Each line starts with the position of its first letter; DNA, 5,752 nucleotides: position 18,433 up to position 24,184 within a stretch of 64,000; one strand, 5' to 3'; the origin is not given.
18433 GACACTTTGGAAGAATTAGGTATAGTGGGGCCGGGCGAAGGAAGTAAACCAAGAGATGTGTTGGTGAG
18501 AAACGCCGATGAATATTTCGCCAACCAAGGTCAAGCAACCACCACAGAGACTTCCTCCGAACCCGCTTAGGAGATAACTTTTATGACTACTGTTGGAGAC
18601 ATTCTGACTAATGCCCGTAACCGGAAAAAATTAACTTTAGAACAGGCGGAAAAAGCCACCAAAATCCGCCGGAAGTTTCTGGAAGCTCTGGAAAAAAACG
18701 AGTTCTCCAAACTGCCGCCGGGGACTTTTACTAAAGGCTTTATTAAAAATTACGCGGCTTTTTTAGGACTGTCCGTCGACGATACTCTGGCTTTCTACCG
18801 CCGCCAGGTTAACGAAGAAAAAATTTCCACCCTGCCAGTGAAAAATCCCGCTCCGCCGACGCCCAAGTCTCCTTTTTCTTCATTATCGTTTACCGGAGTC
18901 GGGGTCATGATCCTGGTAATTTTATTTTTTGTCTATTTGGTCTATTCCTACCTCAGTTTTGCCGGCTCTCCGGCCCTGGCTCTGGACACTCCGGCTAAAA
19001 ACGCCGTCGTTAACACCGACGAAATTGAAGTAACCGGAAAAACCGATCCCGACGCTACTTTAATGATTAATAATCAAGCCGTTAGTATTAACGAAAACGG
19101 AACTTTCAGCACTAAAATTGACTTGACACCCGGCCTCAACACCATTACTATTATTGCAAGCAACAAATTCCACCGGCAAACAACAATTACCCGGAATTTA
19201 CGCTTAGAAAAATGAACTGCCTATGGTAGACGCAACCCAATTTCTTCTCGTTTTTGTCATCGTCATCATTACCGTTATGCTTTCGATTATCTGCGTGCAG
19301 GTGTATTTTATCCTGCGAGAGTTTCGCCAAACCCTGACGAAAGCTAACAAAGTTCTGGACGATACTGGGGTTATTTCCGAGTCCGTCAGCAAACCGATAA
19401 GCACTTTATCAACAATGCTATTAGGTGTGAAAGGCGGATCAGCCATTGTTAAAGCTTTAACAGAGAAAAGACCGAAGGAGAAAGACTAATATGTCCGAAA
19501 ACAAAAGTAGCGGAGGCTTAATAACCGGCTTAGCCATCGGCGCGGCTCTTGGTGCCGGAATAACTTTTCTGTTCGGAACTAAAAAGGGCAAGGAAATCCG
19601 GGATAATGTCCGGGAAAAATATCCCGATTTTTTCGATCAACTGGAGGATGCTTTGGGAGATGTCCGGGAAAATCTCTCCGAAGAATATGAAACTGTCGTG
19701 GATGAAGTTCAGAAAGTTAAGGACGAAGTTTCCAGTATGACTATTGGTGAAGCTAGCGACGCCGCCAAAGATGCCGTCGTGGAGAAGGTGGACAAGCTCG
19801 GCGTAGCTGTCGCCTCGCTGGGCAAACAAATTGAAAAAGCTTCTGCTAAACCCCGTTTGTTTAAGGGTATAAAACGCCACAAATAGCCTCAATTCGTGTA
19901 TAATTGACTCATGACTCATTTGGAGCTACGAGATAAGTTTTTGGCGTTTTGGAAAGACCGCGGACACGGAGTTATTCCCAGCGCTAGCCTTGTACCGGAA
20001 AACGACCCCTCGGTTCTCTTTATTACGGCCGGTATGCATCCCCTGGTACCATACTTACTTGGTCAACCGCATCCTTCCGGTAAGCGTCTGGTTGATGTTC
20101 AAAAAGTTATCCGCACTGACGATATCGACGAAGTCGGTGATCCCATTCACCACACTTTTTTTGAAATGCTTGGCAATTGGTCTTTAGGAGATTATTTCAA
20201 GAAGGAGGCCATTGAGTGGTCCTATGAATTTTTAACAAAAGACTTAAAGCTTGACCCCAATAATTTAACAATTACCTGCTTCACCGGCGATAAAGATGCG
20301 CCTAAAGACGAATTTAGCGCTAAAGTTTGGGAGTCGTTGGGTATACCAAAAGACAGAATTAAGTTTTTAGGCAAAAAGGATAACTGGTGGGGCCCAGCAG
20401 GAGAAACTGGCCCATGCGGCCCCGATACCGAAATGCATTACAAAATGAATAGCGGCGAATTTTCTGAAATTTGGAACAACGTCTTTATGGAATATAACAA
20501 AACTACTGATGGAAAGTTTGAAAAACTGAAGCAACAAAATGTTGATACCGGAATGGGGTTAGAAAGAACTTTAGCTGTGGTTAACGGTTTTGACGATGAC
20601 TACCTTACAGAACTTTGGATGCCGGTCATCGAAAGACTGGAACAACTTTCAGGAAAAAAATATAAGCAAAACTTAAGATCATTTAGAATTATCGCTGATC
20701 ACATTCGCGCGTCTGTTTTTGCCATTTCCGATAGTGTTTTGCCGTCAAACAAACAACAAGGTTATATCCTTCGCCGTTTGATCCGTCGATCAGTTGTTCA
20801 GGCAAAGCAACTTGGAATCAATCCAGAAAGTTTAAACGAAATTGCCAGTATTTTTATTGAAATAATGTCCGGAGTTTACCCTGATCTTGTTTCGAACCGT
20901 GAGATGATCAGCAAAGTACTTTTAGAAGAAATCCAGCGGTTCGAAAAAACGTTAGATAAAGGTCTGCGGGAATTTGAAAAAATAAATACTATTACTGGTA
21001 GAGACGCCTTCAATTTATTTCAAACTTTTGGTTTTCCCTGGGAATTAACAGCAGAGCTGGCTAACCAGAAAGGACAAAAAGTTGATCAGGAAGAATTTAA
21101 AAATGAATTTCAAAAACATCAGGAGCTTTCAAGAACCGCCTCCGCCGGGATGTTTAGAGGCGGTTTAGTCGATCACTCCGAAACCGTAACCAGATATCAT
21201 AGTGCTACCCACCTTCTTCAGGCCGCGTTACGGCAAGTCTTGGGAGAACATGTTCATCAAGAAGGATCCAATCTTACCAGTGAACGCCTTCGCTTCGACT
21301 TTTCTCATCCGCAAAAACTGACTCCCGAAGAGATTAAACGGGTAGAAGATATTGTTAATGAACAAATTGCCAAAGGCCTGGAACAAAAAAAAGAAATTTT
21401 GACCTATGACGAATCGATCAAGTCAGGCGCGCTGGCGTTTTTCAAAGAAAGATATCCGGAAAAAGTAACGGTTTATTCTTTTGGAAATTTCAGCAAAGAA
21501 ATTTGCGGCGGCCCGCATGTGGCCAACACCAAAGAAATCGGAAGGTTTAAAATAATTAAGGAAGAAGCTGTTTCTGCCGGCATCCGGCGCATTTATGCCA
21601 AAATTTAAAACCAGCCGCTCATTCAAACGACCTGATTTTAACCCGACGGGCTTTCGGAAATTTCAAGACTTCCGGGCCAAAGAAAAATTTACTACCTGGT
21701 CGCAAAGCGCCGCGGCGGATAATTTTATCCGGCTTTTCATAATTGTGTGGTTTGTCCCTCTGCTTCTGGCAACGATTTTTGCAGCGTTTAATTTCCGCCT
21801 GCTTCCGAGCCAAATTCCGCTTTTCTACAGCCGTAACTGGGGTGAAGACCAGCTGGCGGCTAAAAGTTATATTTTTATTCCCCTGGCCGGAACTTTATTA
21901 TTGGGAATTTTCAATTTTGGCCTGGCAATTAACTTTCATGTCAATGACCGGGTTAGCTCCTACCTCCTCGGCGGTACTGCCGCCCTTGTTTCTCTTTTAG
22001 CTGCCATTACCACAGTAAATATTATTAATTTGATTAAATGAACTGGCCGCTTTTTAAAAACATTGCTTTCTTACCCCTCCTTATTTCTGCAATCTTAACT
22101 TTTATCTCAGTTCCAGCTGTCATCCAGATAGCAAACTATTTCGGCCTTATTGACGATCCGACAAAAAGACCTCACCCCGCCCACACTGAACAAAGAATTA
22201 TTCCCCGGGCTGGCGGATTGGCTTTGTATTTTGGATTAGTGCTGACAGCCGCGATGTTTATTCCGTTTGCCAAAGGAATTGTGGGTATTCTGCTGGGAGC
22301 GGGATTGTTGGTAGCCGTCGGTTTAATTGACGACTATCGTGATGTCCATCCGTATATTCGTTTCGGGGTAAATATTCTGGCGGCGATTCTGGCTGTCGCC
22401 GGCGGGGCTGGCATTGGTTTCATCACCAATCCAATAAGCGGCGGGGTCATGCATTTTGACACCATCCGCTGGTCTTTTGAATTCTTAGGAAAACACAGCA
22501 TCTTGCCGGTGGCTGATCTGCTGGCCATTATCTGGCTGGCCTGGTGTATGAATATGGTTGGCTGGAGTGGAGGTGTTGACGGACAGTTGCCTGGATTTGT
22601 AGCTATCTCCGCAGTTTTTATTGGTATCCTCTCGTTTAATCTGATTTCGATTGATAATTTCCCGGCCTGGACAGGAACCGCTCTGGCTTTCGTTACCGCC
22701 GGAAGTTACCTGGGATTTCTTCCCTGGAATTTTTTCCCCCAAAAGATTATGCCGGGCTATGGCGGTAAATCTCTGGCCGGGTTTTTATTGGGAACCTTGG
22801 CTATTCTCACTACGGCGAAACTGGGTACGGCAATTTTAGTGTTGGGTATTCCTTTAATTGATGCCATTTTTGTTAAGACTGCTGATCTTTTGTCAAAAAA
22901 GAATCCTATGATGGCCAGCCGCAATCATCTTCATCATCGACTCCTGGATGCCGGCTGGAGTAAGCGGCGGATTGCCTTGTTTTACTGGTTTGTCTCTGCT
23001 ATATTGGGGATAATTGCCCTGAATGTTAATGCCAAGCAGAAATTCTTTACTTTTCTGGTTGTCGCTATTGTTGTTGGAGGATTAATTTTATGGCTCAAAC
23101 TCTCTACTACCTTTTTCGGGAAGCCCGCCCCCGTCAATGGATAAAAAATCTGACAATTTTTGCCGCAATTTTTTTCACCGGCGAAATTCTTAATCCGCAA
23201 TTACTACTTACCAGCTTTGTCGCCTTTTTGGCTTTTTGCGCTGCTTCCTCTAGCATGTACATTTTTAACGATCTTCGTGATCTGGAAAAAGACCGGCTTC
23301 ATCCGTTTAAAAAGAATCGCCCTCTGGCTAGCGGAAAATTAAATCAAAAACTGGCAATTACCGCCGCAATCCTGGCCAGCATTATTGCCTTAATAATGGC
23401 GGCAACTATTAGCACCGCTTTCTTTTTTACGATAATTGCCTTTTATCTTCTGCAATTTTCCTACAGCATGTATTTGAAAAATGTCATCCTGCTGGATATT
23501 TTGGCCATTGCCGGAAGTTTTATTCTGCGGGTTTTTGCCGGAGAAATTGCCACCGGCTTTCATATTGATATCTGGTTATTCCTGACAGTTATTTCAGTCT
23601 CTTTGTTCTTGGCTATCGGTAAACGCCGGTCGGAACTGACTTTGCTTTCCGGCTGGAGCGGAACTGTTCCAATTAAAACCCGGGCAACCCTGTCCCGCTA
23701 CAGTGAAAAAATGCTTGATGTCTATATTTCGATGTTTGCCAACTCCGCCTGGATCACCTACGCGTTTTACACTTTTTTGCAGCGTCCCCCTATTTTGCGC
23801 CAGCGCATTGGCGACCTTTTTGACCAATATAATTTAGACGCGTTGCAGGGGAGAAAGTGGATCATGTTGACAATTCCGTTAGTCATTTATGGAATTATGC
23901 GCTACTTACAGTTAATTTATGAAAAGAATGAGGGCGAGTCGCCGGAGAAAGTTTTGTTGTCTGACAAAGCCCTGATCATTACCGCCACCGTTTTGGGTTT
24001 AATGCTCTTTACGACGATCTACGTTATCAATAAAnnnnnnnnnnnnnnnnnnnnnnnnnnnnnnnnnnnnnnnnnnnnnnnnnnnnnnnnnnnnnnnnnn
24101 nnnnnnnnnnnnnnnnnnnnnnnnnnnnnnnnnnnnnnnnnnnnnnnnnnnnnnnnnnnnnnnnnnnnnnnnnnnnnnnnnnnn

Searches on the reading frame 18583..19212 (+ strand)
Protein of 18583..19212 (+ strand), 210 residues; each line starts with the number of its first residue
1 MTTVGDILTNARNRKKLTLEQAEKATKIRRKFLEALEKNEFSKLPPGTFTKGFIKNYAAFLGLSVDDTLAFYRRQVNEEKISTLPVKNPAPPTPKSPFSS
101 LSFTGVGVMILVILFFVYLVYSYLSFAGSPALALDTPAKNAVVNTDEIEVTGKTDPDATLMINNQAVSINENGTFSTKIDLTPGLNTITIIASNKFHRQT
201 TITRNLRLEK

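Call 34: search_protein_families(library=pfam, proteins=[window:18583-19212:+], max_evalue=0.0001)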
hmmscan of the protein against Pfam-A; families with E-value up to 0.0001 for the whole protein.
window:18583-19212:+ (210 aa): 3 families
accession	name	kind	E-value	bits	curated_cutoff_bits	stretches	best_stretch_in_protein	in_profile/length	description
PF13413.12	HTH_25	-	1.3e-20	73.4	24.6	1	8-66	2-60/62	Helix-turn-helix domain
PF09136.16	Glucodextran_B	-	3e-14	53.1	27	1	130-206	1-79/83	Glucodextranase, domain B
PF12844.13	HTH_19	-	8.7e-06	26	30.2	1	8-64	4-54/64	Helix-turn-helix domain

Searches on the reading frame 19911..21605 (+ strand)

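Call 34: search_protein_families(library=pfam, proteins=[window:19911-21605:+], max_evalue=0.0001)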
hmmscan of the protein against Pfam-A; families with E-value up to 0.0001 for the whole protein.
window:19911-21605:+ (565 aa): 2 families
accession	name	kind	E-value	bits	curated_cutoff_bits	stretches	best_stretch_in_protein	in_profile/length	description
PF01411.24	tRNA-synt_2c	-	1.1e-127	427.3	30.3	1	5-415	1-436/552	tRNA synthetases class II (A)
PF07973.19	tRNA_SAD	-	2.8e-19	69.3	24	1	519-562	1-44/44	Threonyl and Alanyl tRNA synthetase second additional domain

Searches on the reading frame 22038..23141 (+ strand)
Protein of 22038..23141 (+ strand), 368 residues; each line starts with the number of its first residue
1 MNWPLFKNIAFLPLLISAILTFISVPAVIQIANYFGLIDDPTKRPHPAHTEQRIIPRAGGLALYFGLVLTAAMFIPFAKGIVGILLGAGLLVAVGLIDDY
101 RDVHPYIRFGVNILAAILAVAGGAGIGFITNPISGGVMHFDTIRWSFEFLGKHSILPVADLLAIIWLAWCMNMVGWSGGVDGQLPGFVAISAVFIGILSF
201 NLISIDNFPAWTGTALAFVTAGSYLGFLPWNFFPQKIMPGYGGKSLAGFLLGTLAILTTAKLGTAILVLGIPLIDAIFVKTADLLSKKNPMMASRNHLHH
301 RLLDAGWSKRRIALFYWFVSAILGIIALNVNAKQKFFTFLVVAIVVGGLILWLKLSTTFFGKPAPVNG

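Call 34: search_protein_families(library=pfam, proteins=[window:22038-23141:+], max_evalue=0.0001)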
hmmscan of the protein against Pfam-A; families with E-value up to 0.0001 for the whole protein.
window:22038-23141:+ (368 aa): 1 family
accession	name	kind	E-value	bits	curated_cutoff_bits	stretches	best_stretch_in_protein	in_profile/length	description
PF00953.26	Glycos_transf_4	-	4.9e-17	62.8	27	1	82-258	2-159/160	Glycosyl transferase family 4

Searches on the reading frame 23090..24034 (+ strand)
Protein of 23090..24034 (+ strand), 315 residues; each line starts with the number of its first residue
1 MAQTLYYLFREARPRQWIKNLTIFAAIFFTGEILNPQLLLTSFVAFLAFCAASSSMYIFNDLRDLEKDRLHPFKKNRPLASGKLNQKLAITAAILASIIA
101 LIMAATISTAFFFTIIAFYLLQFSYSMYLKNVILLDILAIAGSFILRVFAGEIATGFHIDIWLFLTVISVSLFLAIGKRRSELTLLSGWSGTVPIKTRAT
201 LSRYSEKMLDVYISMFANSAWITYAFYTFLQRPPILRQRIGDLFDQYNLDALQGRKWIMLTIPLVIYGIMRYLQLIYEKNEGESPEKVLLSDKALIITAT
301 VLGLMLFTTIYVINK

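Call 34: search_protein_families(library=pfam, proteins=[window:23090-24034:+], max_evalue=0.0001)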
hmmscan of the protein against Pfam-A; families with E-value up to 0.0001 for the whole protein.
window:23090-24034:+ (315 aa): 1 family
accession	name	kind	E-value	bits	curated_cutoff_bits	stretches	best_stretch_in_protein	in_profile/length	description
PF01040.23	UbiA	-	4.4e-20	72.5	34.2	1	22-174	4-155/250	UbiA prenyltransferase family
